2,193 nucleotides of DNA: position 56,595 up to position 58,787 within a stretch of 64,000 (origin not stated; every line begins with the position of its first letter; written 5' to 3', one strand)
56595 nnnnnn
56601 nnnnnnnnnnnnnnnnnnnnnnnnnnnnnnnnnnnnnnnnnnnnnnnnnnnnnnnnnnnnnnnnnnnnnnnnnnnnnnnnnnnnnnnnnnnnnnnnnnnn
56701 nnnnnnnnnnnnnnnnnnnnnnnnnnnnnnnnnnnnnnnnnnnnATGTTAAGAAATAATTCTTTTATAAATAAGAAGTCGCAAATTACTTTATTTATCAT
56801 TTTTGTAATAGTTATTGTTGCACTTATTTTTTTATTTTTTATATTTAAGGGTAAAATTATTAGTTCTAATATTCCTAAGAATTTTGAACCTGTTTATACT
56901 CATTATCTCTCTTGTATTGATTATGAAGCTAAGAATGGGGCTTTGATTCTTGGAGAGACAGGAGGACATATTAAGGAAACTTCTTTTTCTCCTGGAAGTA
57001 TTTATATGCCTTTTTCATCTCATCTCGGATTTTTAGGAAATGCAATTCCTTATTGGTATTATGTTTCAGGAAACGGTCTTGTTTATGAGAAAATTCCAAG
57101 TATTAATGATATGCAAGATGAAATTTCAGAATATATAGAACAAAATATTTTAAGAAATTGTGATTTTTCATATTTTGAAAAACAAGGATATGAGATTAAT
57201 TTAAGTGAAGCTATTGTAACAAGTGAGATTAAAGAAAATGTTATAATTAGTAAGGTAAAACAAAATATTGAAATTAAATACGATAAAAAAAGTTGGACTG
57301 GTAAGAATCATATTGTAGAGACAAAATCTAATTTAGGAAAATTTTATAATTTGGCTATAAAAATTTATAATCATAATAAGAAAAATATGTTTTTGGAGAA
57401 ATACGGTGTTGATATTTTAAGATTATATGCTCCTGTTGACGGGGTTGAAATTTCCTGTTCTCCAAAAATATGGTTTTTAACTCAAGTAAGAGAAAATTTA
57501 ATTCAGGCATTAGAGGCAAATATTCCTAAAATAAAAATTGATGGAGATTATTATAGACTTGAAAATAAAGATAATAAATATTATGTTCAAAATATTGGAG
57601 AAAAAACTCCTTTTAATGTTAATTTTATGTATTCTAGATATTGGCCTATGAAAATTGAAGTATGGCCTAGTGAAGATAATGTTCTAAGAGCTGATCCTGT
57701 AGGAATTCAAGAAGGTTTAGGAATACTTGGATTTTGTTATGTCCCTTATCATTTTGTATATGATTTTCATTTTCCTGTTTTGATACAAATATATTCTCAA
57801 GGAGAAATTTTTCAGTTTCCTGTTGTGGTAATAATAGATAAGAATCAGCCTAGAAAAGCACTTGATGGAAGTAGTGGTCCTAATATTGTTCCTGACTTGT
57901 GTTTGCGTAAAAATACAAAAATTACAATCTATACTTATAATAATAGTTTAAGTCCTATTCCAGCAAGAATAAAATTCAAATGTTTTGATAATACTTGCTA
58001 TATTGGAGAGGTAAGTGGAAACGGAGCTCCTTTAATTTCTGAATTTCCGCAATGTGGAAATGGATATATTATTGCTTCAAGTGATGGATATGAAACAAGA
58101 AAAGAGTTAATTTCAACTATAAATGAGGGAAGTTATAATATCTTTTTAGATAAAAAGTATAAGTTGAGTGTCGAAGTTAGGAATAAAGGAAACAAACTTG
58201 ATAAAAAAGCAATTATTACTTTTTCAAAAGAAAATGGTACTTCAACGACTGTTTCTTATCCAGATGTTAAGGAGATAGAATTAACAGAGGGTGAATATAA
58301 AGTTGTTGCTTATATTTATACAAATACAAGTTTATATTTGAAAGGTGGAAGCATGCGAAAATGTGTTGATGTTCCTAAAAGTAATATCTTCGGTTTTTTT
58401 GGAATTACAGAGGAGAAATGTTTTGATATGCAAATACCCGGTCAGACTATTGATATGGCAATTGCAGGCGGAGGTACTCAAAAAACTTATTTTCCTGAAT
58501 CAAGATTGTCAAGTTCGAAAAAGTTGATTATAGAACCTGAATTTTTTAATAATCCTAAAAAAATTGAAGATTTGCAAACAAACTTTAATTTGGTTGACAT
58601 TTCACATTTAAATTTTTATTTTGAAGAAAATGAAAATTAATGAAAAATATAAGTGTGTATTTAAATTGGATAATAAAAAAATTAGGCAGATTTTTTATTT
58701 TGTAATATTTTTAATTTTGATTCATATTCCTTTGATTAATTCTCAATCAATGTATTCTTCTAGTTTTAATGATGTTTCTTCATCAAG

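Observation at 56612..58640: Overlapping three-gene module: mini RHH-like protein, prepilin-type 631-aa protein, giant exoprotein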

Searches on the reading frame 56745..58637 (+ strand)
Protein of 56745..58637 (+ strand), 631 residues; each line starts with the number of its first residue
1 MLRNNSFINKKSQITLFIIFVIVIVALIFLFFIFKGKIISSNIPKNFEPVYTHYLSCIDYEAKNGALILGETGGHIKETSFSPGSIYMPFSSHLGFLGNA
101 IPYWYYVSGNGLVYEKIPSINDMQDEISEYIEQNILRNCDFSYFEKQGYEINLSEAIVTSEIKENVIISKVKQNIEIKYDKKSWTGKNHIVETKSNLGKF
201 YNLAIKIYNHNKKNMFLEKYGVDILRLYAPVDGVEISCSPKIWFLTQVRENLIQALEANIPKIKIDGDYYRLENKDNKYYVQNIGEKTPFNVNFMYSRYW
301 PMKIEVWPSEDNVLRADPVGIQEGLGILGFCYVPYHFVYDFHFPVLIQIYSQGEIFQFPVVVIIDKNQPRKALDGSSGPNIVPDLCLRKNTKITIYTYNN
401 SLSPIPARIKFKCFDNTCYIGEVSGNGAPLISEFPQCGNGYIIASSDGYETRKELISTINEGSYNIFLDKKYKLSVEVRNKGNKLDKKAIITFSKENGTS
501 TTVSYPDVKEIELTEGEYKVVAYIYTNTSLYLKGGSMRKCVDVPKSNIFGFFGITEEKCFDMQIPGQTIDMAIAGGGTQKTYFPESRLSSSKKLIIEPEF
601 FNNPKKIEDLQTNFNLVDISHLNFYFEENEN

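Call 6: search_protein_families(library=pfam, proteins=[window:56745-58637:+], max_evalue=1)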
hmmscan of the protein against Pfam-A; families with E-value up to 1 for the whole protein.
window:56745-58637:+ (631 aa): 1 family
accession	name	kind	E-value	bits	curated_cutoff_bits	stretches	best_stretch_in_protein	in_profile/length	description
PF15542.11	Ntox50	-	0.37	12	22.2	1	157-205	22-70/92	Bacterial toxin 50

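Call 7: search_protein_families(library=ncbifam, proteins=[window:56745-58637:+], max_evalue=1)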
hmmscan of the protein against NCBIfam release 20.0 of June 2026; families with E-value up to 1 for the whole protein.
window:56745-58637:+ (631 aa): 0 families

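Call 9: find_homologous_proteins(query=window:56745-58637:+)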
Query window:56745-58637:+ (631 aa): 2417 proteins with E <= 0.001 among 8000 candidates; the best 120 are listed.
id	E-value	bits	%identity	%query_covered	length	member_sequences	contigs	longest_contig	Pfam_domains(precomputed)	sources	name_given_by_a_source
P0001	0.0e+0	1442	100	100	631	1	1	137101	-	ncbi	ncbi:MAG: hypothetical protein QXW97_02070 [Candidatus Pacearchaeota archaeon]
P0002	1.1e-294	997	67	99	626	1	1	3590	-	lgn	-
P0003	1.4e-279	947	66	95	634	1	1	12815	-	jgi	jgi:hypothetical protein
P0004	1.9e-274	930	63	99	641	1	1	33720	-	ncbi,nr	ncbi:hypothetical protein GOV12_06265 [Candidatus Pacearchaeota archaeon]|nr:hypothetical protein [C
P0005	3.8e-267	906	63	95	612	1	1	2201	-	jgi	jgi:hypothetical protein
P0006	6.6e-255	866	59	99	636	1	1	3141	-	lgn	-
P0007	1.8e-250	851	60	98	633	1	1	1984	-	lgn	-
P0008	5.4e-250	850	56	98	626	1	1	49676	-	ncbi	-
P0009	1.5e-244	832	55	94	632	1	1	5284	-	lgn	-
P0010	1.1e-242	825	56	98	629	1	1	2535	-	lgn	-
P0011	5.2e-240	817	56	94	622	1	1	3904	-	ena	-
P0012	2.7e-239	814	56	98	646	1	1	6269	-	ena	-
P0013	5.6e-238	810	56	98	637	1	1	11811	-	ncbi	-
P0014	1.1e-237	809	56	99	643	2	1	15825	-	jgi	-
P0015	1.5e-237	808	55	100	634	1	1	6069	-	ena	-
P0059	3.8e-228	777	53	99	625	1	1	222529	-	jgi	jgi:hypothetical protein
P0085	3.4e-224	764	54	94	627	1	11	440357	-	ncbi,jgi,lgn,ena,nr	ncbi:hypothetical protein HOD75_02600 [archaeon]|jgi:hypothetical protein|nr:hypothetical protein [a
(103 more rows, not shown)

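Call 11: find_encoding_contigs(protein=P0001, flank=10000, max_places=2)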
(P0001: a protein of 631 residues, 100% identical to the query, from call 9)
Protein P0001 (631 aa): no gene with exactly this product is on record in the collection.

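Call 12: find_encoding_contigs(protein=P0085, flank=10000, max_places=2)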
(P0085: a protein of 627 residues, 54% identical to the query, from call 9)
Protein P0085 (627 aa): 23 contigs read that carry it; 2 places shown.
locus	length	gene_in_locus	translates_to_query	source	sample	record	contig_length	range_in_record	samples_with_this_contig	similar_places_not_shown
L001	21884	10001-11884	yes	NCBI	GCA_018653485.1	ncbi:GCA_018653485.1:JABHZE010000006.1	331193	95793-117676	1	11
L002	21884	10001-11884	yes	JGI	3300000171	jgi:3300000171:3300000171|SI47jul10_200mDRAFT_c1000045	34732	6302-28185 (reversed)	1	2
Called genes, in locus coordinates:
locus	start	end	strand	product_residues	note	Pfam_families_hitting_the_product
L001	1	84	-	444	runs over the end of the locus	PF01368:DHH, PF21763:DHH_CID, PF02272:DHHA1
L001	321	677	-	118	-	PF08069:Ribosomal_S13_N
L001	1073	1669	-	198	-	PF01163:RIO1, PF00069:Pkinase, PF03109:ABC1, PF06176:WaaY (weak), PF06293:Kdo, PF07714:PK_Tyr_Ser-Thr, PF01636:APH (weak)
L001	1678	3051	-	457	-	PF02881:SRP54_N, PF00448:SRP54, PF01656:CbiA, PF02978:SRP_SPB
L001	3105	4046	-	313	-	PF13401:AAA_22 (faint), PF02881:SRP54_N, PF00448:SRP54, PF13604:AAA_30 (weak)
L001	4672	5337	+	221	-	PF00300:His_Phos_1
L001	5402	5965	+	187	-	PF22090:Gins51_C (weak)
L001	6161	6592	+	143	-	-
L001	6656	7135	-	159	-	PF00334:NDK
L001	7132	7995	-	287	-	PF01015:Ribosomal_S3Ae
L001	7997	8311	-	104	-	-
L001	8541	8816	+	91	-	-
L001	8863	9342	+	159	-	-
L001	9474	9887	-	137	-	-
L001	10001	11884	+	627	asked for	-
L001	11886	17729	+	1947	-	-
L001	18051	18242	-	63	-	-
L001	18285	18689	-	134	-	-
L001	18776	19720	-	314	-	PF08271:Zn_Ribbon_TF, PF00382:TFIIB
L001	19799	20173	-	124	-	PF01201:Ribosomal_S8e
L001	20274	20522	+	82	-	PF01423:LSM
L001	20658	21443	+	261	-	-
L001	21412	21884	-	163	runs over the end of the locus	PF00293:NUDIX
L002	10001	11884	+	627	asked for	-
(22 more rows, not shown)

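Call 13: find_encoding_contigs(protein=P0059, flank=10000, max_places=2)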
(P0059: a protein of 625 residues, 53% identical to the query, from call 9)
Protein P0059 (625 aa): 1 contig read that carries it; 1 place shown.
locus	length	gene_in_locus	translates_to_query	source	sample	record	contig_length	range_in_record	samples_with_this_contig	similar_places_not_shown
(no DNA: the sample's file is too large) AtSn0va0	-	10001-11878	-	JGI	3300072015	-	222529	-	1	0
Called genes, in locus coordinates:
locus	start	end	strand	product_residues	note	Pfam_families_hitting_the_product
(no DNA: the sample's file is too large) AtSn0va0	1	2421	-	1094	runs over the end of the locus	PF14890:Intein_splicing, PF14528:LAGLIDADG_3, PF13307:Helicase_C_2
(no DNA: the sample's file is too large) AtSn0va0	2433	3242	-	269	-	PF12705:PDDEXK_1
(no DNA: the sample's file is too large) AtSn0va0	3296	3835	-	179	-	-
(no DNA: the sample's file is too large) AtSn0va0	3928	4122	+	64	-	-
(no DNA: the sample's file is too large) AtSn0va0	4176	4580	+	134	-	PF01467:CTP_transf_like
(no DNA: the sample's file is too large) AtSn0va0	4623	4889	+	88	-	-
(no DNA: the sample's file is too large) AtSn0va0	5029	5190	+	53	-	-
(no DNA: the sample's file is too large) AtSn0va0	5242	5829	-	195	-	PF00210:Ferritin, PF02915:Rubrerythrin, PF21349:RUBY_RBDX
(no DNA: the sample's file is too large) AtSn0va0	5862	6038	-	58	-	-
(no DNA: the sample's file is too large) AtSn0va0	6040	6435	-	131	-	-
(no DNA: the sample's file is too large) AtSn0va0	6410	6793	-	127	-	PF06397:Desulfoferrod_N, PF01880:Desulfoferrodox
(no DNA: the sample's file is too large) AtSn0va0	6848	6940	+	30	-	-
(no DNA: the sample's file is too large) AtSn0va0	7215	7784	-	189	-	PF00334:NDK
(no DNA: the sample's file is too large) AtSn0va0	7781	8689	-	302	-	PF01015:Ribosomal_S3Ae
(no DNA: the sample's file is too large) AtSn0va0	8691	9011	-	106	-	-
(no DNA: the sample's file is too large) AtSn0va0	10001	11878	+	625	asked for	-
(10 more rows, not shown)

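Call 19: search_protein_families(library=pfam, proteins=[L001:11886-17726:+, L001:10001-11881:+, L001:9474-9884:-, L001:8863-9339:+, L001:8541-8813:+], max_evalue=0.1)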
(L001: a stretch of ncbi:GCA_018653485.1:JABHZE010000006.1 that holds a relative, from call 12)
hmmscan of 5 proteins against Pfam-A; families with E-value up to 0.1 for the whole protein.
L001:11886-17726:+ (1947 aa): 3 families
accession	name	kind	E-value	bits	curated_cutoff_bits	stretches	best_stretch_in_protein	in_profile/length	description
PF13174.12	TPR_6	-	0.044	14.9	26.3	0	542-572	3-33/33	Tetratricopeptide repeat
PF14842.11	FliG_N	-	0.055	14.5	25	0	909-958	37-87/104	FliG N-terminal domain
PF23048.1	SH3-A_UBE2O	-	0.059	14.6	24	0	1768-1832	11-78/95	UBE2O, N-terminal SH3-A domain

L001:10001-11881:+ (627 aa): 0 families

L001:9474-9884:- (136 aa): 0 families

L001:8863-9339:+ (159 aa): 7 families
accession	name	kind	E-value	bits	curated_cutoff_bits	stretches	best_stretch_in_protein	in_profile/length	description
PF00003.28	7tm_3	-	0.022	14.9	33.5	1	17-79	112-163/251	7 transmembrane sweet-taste receptor of 3 GCPR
PF09753.14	Use1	-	0.026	14.6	38.3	1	1-48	194-239/243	Membrane fusion protein Use1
PF09911.14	DUF2140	-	0.026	14.5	34.3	1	24-56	1-33/187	Uncharacterized protein conserved in bacteria (DUF2140)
PF00957.27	Synaptobrevin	-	0.033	14.5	26.4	1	9-47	50-87/89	Synaptobrevin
PF00517.22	GP41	-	0.055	13.8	29.6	1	11-50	132-174/197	Retroviral envelope protein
PF10661.14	EssA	-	0.056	13.8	24.1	1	6-46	103-143/147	WXG100 protein secretion system (Wss), protein EssA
PF14584.11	DUF4446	-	0.074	13.5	27.4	0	29-92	2-65/150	Protein of unknown function (DUF4446)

L001:8541-8813:+ (91 aa): 1 family
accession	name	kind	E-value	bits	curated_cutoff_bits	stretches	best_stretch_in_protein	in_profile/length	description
PF03848.20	TehB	-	0.025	14.5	20.4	1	9-69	123-181/193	Tellurite resistance protein TehB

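Call 23: search_solved_structures(query=A1, max_evalue=1)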
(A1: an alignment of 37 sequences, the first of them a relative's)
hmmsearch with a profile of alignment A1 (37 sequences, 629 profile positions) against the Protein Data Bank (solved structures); distinct sequences matched with E-value up to 1: 1.
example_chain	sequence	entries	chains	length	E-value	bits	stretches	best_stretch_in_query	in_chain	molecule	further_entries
8vwr_A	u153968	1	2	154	0.11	14.1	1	219-264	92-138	Acyl dehydratase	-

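Call 25: find_related_loci(query=A1, collection=genome_contigs, flank=8000)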
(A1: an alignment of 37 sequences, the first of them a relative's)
Query A1 (631 aa) in genome_contigs; peptide patterns used: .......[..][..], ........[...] (x = any residue, [..] = any of these).
472 stretches matched a pattern; 406 encode a relative of the query (tblastn E <= 1e-3); the best 80 are kept; 80 distinct loci.
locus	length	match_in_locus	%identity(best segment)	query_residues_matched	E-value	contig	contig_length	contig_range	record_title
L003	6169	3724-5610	56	1-627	0e+0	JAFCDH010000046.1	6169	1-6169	Candidatus Pacearchaeota archaeon isolate Meg19_1012_Bin_410 Meg19_1012_Bin_410_scaffold_55042, whole genome shotgun seq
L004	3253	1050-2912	55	11-630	0e+0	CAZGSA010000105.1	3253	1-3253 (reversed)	MAG TPA_asm: Candidatus Woesearchaeota archaeon isolate SRP178699_co1_132 genome assembly, contig: NODE_47170_length_325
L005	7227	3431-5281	54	11-627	0e+0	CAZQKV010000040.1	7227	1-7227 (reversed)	MAG TPA_asm: Candidatus Woesearchaeota archaeon isolate binchicken_co89_660 genome assembly, contig: NODE_21741_length_7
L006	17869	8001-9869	56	9-629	0e+0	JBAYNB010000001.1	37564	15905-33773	MAG: Candidatus Pacearchaeota archaeon isolate SO_2016_LW1_54 scaffold00875_LW64-88_2016, whole genome shotgun sequence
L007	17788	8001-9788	56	30-627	0e+0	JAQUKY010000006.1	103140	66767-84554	MAG: Candidatus Nanoarchaeia archaeon isolate STD1_118 NODE_403_length_103140_cov_10.761603_Sandtown_D1, whole genome sh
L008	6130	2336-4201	55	5-627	0e+0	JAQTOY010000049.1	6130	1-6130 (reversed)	MAG: Candidatus Nanoarchaeia archaeon isolate STB_103 NODE_38784_length_6130_cov_3.487923_Sandtown_B, whole genome shotg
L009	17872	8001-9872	55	8-631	0e+0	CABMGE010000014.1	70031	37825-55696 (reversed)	uncultured archaeon isolate LFW-165_1 genome assembly, contig: LFW1651_21, whole genome shotgun sequence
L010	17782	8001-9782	54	32-626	0e+0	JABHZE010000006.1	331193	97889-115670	MAG: archaeon isolate SI047_bin76 k141_1200818, whole genome shotgun sequence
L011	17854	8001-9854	55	11-629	0e+0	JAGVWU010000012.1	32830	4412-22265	Candidatus Pacearchaeota archaeon isolate RIFOXYC1_FULL_30_12 rifoxyc1_full_scaffold_570, whole genome shotgun sequence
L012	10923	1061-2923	52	7-627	0e+0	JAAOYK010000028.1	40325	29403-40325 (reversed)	Candidatus Pacearchaeota archaeon isolate DPANNHV_H1.bin.39 k83_1290061, whole genome shotgun sequence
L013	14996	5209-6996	54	31-627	0e+0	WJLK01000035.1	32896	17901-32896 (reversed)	MAG: Candidatus Pacearchaeota archaeon isolate Bin_285 k141_1189298, whole genome shotgun sequence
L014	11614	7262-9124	52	10-627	0e+0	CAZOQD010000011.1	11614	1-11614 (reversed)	MAG TPA_asm: Candidatus Woesearchaeota archaeon isolate binchicken_co48_336 genome assembly, contig: NODE_9138_length_11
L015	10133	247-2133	54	2-627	0e+0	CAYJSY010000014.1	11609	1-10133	MAG TPA_asm: Candidatus Woesearchaeota archaeon isolate ERP125453_co1_19 genome assembly, contig: NODE_6322_length_11609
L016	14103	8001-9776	52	10-630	0e+0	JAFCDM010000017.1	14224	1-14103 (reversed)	Candidatus Pacearchaeota archaeon isolate Meg19_1012_Bin_465 Meg19_1012_Bin_465_scaffold_30113, whole genome shotgun seq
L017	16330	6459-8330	53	3-626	0e+0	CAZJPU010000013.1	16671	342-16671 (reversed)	MAG TPA_asm: Candidatus Woesearchaeota archaeon isolate binchicken_co181_604 genome assembly, contig: NODE_5837_length_1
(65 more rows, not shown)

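Call 35: predict_structure(alignment_id=A1)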
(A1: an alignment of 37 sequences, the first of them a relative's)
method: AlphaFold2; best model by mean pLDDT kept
length: 631 residues; sequences in the alignment: 37
mean_pLDDT: 74.5   pTM: 0.54
mean pLDDT of the five models: 74.5, 74.1, 73.2, 70.8, 70.1
residues with pLDDT >= 90: 104; 70-90: 321; 50-70: 130; < 50: 76
segments of 3 or more residues with pLDDT < 50: 1-8, 35-40, 82-87, 89-99, 109-111, 321-329, 369-384, 546-553, 561-563
pLDDT, mean of each block of 10 residues (from residue 1): 45 67 80 48 79 91 90 72 48 45 63 72 91 81 91 90 93 90 89 93 92 83 76 60 82 86 74 56 79 82 63 61 46 61 87 86 66 36 55 87 86 67 82 75 82 76 87 89 80 74 79 88 82 60 50 53 57 83 87 90 77 77 82 43
secondary structure, 60 per line:
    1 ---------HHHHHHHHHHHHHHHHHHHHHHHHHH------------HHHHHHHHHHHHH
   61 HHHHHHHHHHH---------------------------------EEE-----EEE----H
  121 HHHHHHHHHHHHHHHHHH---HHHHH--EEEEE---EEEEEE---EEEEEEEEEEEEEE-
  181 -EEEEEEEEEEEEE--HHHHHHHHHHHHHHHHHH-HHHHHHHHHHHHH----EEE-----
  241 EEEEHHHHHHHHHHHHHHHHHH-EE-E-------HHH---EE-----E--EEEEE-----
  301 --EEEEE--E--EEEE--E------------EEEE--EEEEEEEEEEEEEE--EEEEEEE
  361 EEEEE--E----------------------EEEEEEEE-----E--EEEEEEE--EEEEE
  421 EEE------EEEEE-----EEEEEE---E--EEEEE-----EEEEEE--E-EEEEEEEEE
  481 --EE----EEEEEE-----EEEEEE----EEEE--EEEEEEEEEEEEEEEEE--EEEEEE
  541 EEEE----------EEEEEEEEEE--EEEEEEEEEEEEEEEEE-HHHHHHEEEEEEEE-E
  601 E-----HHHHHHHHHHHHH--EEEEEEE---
elements in order: H10-35 H48-71 E105-107 E113-115 H120-138 H142-146 E149-153 E157-162 E166-179 E182-194 H197-214 H216-228 E233-235 E241-244 H245-262 E291-295 E303-307 E313-316 E332-335 E338-351 E354-365 E391-398 E407-413 E416-423 E430-434 E440-445 E452-456 E462-467 E472-480 E489-494 E500-505 E510-513 E516-532 E535-544 E555-564 E567-583 H585-590 E591-598 H607-619 E622-628

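Call 38: fold_search(model_id=the predicted structure, library=pdb)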
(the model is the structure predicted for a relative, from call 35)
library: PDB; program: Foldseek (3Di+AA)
matches with E <= 10: 536; with E <= 0.001: 23
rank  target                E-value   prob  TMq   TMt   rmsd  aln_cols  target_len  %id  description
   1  6fwv_B                7.3e-08  1.00  0.12  0.14  36.0       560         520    8  The Bacillus anthracis TIE protein (released 2018-08-08)
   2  6fwv_A                3.0e-07  0.99  0.12  0.14  36.0       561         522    8  The Bacillus anthracis TIE protein (released 2018-08-08)
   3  4oq1                  1.8e-06  0.99  0.13  0.21  28.1       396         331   10  Structure of the Streptococcal ancillary pilin (released 2014-04-23)
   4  5xyr                  3.7e-05  0.60  0.10  0.05  29.5       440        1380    8  Crystal structure of a serine protease from Streptococcus species (released 2018-08-08)
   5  5xya                  4.1e-05  0.84  0.12  0.07  30.9       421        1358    8  Crystal structure of a serine protease from Streptococcus species (released 2018-08-08)
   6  4ecn                  5.1e-05  0.99  0.11  0.09  15.7       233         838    9  Crystal structure of a leucine-rich repeat protein (BT_0210) from Bacteroides thetaiotaomicron VPI-5482 at 2.80 A resolu (released 2012-05-23)
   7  7vcr_A                5.4e-05  0.80  0.12  0.15  30.3       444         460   11  Crystal Structure of PitA fragment from pilus islet-2 of Streptococcus oralis (released 2022-06-01)
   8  7vcr_B                6.3e-05  0.91  0.13  0.17  29.8       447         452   10  Crystal Structure of PitA fragment from pilus islet-2 of Streptococcus oralis (released 2022-06-01)
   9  6vjb                  1.1e-04  0.66  0.10  0.06  28.5       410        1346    6  Crystal structure of a catalytically inactive CXC Chemokine-degrading protease SpyCEP from Streptococcus pyogenes (released 2020-04-15)
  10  7edd                  1.5e-04  0.54  0.10  0.06  30.7       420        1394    8  Crystal structure of a serine protease from Streptococcus pyogenes (released 2021-05-12)
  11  7w6b                  2.0e-04  0.82  0.11  0.09  27.8       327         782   11  Crystal Structure of PitA from pilus islet-2 of Streptococcus oralis (released 2022-06-01)
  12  6fb3_A                2.6e-04  0.98  0.10  0.04  20.9       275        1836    8  Teneurin 2 Partial Extracellular Domain (released 2018-03-28)
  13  3kpt_B                3.1e-04  0.94  0.10  0.16  25.1       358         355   10  Crystal structure of BcpA, the major pilin subunit of Bacillus cereus (released 2009-11-24)
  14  8ave_B                3.2e-04  0.15  0.07  0.08  33.5       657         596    8  Human leptin in complex with the human LEP-R ectodomain fused to a C-terminal trimeric isoleucine GCN4 zipper (2:2 mod (released 2023-04-05)
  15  2xhn_A                3.4e-04  0.54  0.13  0.15  23.3       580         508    7  Rhamnogalacturonan lyase from Aspergillus aculeatus K150A active site mutant (released 2010-09-29)
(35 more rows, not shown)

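Call 41: search_protein_families(library=phrogs, proteins=[window:56745-58637:+], max_evalue=0.1)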
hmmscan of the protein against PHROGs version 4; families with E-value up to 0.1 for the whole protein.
window:56745-58637:+ (631 aa): 0 families
